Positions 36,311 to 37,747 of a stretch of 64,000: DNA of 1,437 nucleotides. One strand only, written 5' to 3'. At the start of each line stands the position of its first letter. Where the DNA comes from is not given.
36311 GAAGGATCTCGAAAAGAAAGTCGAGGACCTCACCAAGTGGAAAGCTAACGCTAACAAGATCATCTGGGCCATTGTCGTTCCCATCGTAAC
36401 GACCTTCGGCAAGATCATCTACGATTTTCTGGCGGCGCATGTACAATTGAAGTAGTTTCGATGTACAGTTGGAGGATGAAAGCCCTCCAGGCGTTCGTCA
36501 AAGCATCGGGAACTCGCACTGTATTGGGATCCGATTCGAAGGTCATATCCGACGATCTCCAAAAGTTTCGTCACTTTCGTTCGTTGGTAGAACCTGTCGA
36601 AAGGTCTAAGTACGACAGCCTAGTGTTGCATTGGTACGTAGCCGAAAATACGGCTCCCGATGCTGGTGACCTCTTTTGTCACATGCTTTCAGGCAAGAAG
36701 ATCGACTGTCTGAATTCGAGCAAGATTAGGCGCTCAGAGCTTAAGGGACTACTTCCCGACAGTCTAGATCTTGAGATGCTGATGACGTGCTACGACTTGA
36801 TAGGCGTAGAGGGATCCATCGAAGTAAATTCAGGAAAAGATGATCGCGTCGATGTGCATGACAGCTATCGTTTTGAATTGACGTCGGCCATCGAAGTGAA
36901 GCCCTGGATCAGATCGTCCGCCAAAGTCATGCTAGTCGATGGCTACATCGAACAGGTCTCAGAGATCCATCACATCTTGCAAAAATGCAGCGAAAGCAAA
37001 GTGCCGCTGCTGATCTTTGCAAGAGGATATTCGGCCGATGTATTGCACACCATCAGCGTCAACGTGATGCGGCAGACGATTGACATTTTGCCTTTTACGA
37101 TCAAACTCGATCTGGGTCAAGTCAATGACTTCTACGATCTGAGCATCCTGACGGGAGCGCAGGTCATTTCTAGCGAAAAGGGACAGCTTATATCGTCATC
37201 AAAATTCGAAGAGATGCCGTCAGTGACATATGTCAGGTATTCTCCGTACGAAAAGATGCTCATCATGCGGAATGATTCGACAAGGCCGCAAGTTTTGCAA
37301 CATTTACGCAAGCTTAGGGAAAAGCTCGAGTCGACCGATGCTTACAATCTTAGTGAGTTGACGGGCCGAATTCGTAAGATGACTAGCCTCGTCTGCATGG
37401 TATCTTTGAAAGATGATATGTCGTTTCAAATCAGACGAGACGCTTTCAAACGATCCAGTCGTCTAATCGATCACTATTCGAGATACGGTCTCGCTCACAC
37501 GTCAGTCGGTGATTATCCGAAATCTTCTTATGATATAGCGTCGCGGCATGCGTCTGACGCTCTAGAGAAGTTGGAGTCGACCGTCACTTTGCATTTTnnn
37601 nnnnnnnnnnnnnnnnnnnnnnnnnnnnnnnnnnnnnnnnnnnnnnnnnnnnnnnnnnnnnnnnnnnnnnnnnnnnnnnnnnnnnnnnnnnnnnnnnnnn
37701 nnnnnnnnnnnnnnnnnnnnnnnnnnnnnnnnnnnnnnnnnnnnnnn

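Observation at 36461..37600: GroEL-like protein reduced to intermediate and apical domains, with no ATPase equatorial domain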

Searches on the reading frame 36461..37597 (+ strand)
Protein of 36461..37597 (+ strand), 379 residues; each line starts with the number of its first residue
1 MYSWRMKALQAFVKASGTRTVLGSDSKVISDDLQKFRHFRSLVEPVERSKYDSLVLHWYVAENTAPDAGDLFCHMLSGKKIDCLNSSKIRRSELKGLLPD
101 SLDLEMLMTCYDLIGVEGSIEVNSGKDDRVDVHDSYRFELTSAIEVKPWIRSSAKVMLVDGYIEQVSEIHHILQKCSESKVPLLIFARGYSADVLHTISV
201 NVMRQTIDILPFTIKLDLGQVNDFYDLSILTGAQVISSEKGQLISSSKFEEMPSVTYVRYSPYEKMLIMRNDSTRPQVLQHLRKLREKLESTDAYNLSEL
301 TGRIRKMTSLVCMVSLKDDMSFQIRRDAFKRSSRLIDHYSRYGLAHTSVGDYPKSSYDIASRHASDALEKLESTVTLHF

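Call 3: search_protein_families(library=pfam, proteins=[window:36461-37597:+], max_evalue=10)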
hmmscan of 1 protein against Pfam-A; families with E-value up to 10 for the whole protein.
window:36461-37597:+ (379 aa): 1 family
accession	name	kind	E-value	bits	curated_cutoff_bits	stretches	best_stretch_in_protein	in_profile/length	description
PF17778.7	BLACT_WH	-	0.032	14.7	22.8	0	351-373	12-34/46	Beta-lactamase associated winged helix domain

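Call 4: search_protein_families(library=phrogs, proteins=[window:36461-37597:+], max_evalue=1)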
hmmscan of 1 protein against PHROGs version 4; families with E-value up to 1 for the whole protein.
window:36461-37597:+ (379 aa): 1 family
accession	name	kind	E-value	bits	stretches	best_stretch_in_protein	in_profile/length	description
phrog_5725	-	other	8.4e-14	52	1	154-310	219-385/540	chaperonin groEL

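Call 5: search_solved_structures(query=window:36461-37597:+, max_evalue=10, show_alignments=3)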
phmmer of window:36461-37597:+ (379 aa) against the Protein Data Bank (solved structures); distinct sequences matched with E-value up to 10: 63 (the best 60 are shown).
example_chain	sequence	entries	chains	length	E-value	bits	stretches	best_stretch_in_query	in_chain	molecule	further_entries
5cdj_A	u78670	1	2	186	2.3e-09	40.1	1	153-308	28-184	RuBisCO large subunit-binding protein subunit alpha, chloroplastic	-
5da8_A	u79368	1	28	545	2.6e-09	39.9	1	149-319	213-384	60 kDa chaperonin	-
1ss8_A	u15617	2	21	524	1.5e-08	37.4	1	82-316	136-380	groEL protein | 60 kDa chaperonin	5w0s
1sx3_A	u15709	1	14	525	1.5e-08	37.4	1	82-316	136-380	groEL protein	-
4ki8_A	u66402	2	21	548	1.6e-08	37.4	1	83-316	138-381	GroEL protein | 60 kDa chaperonin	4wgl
2yey_A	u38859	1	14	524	1.6e-08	37.4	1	83-316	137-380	60 KDA CHAPERONIN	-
1pcq_A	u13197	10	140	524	1.6e-08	37.4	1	83-316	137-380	groEL protein | 60 KDA CHAPERONIN | Chaperonin GroEL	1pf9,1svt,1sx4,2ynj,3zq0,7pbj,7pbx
4hel_A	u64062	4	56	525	1.6e-08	37.4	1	83-316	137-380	60 kDa chaperonin 4 | Chaperonin GroEL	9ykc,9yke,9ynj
3c9v_A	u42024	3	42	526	1.6e-08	37.4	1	83-316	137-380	60 kDa chaperonin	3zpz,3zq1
1kp8_A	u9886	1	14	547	1.6e-08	37.3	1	82-316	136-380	groEL protein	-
1gr5_A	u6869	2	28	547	1.7e-08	37.3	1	82-316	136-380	60 KDA CHAPERONIN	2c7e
4v43_A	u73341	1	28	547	1.7e-08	37.3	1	83-316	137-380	GROEL PROTEIN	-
4aaq_A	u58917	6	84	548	1.7e-08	37.3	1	83-316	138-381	60 KDA CHAPERONIN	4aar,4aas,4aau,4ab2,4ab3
3wvl_A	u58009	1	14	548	1.7e-08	37.3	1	83-316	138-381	60 kDa chaperonin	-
1aon_A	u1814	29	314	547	1.8e-08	37.2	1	83-316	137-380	GROEL | groEL protein | 60 kDa chaperonin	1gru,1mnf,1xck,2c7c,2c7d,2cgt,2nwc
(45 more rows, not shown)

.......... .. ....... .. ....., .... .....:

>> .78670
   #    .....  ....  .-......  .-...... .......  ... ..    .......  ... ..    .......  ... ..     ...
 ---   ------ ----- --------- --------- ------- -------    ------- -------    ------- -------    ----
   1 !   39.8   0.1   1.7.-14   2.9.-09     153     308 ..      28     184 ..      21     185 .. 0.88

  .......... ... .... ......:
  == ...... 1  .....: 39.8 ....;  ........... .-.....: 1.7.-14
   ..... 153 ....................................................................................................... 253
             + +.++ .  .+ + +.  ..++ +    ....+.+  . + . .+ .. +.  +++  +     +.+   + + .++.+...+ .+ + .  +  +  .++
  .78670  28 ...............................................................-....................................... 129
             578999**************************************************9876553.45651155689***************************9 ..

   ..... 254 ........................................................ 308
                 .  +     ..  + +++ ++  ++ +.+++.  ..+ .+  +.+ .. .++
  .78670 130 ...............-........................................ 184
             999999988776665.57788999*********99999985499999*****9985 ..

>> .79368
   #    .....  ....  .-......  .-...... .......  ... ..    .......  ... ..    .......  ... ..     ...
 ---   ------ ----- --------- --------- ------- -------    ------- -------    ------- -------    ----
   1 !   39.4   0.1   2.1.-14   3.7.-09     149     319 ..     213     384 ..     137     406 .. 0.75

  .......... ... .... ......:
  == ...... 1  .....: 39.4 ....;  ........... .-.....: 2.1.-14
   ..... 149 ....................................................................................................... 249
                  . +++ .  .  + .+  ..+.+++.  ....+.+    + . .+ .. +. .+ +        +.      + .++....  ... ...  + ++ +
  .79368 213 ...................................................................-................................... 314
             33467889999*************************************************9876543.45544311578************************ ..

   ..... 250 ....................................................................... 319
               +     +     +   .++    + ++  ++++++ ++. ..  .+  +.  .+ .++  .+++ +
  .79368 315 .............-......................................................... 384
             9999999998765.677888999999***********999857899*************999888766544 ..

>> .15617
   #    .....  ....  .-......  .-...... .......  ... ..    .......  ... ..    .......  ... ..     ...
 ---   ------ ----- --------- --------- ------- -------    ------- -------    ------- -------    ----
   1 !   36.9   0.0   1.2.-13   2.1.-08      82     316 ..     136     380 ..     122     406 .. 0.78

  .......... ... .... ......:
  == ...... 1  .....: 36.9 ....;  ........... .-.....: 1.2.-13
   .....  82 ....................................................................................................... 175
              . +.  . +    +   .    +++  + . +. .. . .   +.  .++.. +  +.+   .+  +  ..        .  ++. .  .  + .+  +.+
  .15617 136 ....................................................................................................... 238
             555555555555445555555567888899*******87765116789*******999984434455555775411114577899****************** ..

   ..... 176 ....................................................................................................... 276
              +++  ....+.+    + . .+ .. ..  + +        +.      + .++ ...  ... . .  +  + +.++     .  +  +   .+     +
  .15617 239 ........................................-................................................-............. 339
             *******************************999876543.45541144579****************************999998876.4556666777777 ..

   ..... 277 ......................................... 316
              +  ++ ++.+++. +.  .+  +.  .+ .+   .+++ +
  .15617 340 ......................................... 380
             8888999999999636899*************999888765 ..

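Call 6: search_dna_similar(query=window:36461-37597:+, collection=phages, mode=protein, max_rows=30, max_evalue=0.001)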
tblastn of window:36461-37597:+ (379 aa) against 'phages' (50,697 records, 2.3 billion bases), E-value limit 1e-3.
Records with a match: 19; places in all: 19; records where one place covers at least 80% of the query: 0.
Best place of each record, by identity: <60% 19.
By first word of the organism name: Vibrio 7; Flavobacterium 4; Acinetobacter 2; Salmonella 2; Listeria 2; Bacteriophage 2.
By host as written in the record: - 4; Flavobacterium sp. LMO8 4; Homo sapiens 2; Vibrio alginolyticus CECT 521 2; Listeria monocytogenes 2; Vibrio alginolyticus NBRC 15630 = ATCC 17749 1; Vibrio parahaemolyticus 1; Vibrio sp. 1; and 2 more.
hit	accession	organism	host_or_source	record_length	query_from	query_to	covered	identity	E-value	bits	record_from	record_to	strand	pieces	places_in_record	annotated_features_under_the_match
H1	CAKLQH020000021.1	Acinetobacter phage MD-2021a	not known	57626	105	373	71%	23.4%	3e-10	68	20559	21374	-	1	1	groL: chaperonin Cpn60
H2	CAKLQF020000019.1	Acinetobacter phage MD-2021a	not known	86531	105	373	71%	23.4%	3e-10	68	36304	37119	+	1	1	groL: chaperonin Cpn60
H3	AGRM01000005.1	Salmonella enterica subsp. houtenae str. ATCC BAA-1581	Homo sapiens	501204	105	365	69%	21.4%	2e-7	59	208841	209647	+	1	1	chaperonin GroL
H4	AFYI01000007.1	Salmonella enterica subsp. enterica serovar Infantis str. ...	Homo sapiens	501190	105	364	69%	21.4%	2e-7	59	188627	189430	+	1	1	chaperonin GroL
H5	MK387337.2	Vibrio phage Va1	Vibrio alginolyticus NBRC 15630 = ATCC ...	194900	105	316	56%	22.3%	7e-5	51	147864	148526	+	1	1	chaperonin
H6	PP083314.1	Vibrio phage VB_VaC_SRILMA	Vibrio alginolyticus CECT 521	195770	105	316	56%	22.3%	7e-5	51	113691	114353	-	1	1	chaperonin groEL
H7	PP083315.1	Vibrio phage VB_VaC_TDDLMA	Vibrio alginolyticus CECT 521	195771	105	316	56%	22.3%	7e-5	51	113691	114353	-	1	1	chaperonin groEL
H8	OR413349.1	Vibrio phage pv27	Vibrio parahaemolyticus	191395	105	316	56%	22.3%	2e-4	49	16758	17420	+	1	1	chaperonin groEL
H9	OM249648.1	Vibrio phage phiKT1024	Vibrio sp.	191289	105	316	56%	21.8%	2e-4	50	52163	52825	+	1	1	putative chaperonin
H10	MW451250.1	Vibrio phage phiTY18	Vibrio parahaemolyticus TY18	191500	105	316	56%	21.8%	2e-4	49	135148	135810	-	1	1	record has no annotation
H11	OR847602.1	Listeria phage LM 4-11-1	Listeria monocytogenes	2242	132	316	49%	23.3%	6e-5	51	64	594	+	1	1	record has no annotation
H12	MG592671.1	Vibrio phage 2.275.O._10N.286.54.E11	Vibrio cyclitrophicus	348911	100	274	46%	24.0%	4e-4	49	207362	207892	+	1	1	HSP60 family chaperonin GroEL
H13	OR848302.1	Listeria phage LM 4-14-1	Listeria monocytogenes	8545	132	316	49%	22.6%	1e-4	50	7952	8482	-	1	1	record has no annotation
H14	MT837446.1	Bacteriophage sp.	human fecal samples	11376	156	314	42%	24.7%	5e-5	51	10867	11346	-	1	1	record has no annotation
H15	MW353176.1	Flavobacterium phage vB_FspM_immuto_3-5A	Flavobacterium sp. LMO8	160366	156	314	42%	23.7%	5e-4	48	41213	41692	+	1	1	chaperonin GroEL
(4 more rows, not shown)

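Call 8: find_homologous_proteins(query=window:36461-37597:+, max_evalue=0.001)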
Query window:36461-37597:+ (379 aa): 22 proteins with E <= 0.001 among 2767 candidates.
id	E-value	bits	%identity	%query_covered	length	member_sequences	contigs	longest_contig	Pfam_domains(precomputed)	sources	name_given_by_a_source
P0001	4.5e-243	824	99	100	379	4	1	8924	-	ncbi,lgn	-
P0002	7.1e-217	737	87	99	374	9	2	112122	-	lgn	-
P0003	5.0e-177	606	73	99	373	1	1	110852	-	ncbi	-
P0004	1.0e-173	596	73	99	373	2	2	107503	-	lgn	-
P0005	3.3e-145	502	61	96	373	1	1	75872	-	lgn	-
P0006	8.2e-136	471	57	99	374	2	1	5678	-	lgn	-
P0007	1.4e-123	431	51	99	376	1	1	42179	-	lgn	-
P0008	2.9e-102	361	47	98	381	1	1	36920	-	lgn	-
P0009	1.4e-99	352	45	98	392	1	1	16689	-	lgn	-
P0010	4.7e-65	238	35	96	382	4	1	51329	-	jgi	-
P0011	4.3e-34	136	28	91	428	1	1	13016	-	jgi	jgi:hypothetical protein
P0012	2.3e-33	134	35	70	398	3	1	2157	-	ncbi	-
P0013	6.8e-20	90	35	46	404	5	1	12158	-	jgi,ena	jgi:hypothetical protein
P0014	2.3e-18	85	32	58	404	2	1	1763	-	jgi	jgi:hypothetical protein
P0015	4.0e-5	41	23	55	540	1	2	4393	PF00118.30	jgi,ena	jgi:chaperonin GroEL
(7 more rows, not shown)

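Call 16: search_protein_representatives(protein=window:36461-37597:+)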
Query: 379 residues. Proteins with E-value up to 0.001 (for the whole library): 1048; up to 1e-10: 706; up to 1e-30: 49. The best 150 are listed.
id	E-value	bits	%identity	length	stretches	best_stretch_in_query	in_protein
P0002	2.2e-217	737.4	87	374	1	6-379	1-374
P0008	9.2e-103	360.5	47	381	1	6-377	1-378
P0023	8.4e-86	304.7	41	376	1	13-378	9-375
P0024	6.2e-69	249.2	33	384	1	5-372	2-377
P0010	1.5e-65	238.1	36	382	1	13-375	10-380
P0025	3.1e-57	210.7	32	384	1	9-362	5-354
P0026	4.0e-40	154.5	34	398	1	33-360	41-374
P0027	1.4e-38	149.4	32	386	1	32-346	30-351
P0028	3.2e-37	144.9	34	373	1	31-326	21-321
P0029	3.4e-36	141.5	34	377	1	36-336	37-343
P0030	8.4e-36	140.3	36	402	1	128-347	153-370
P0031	3.2e-35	138.4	29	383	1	33-360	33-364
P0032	5.1e-35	137.7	35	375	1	34-325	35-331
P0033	1.2e-34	136.5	31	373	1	34-337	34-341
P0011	1.4e-34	136.3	32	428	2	110-360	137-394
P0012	7.2e-34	133.9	35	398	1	49-324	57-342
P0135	9.5e-27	110.5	31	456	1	81-314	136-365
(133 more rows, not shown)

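Call 22: predict_structure(alignment_id=A1)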
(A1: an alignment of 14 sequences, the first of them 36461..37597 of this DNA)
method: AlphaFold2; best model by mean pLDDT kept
length: 379 residues; sequences in the alignment: 14
mean_pLDDT: 85.3   pTM: 0.62
mean pLDDT of the five models: 85.3, 84.9, 84.2, 83.8, 83.6
residues with pLDDT >= 90: 137; 70-90: 217; 50-70: 18; < 50: 7
segments of 3 or more residues with pLDDT < 50: 1-4
pLDDT, mean of each block of 10 residues (from residue 1): 65 84 77 85 87 92 91 86 88 82 89 81 88 83 89 92 88 91 93 95 93 73 82 79 68 91 85 89 87 78 80 88 88 90 91 94 91 65
secondary structure, 60 per line:
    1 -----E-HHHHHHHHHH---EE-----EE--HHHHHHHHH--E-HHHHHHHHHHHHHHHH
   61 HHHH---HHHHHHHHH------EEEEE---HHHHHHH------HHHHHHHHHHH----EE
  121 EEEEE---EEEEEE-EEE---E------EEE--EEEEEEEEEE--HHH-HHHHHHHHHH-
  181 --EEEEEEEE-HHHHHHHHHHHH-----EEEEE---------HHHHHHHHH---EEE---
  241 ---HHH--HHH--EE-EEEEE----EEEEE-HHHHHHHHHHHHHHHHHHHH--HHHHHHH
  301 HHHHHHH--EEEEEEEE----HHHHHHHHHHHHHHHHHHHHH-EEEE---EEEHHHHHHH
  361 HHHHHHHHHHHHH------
elements in order: H8-17 H32-40 H45-64 H68-76 E83-87 H91-97 H104-114 E119-125 E129-134 E136-138 E149-151 E154-163 H170-179 E183-190 H192-203 E209-213 H223-231 E235-237 E257-261 E266-270 H272-291 H294-307 E310-317 H322-342 E344-347 E351-353 H354-373
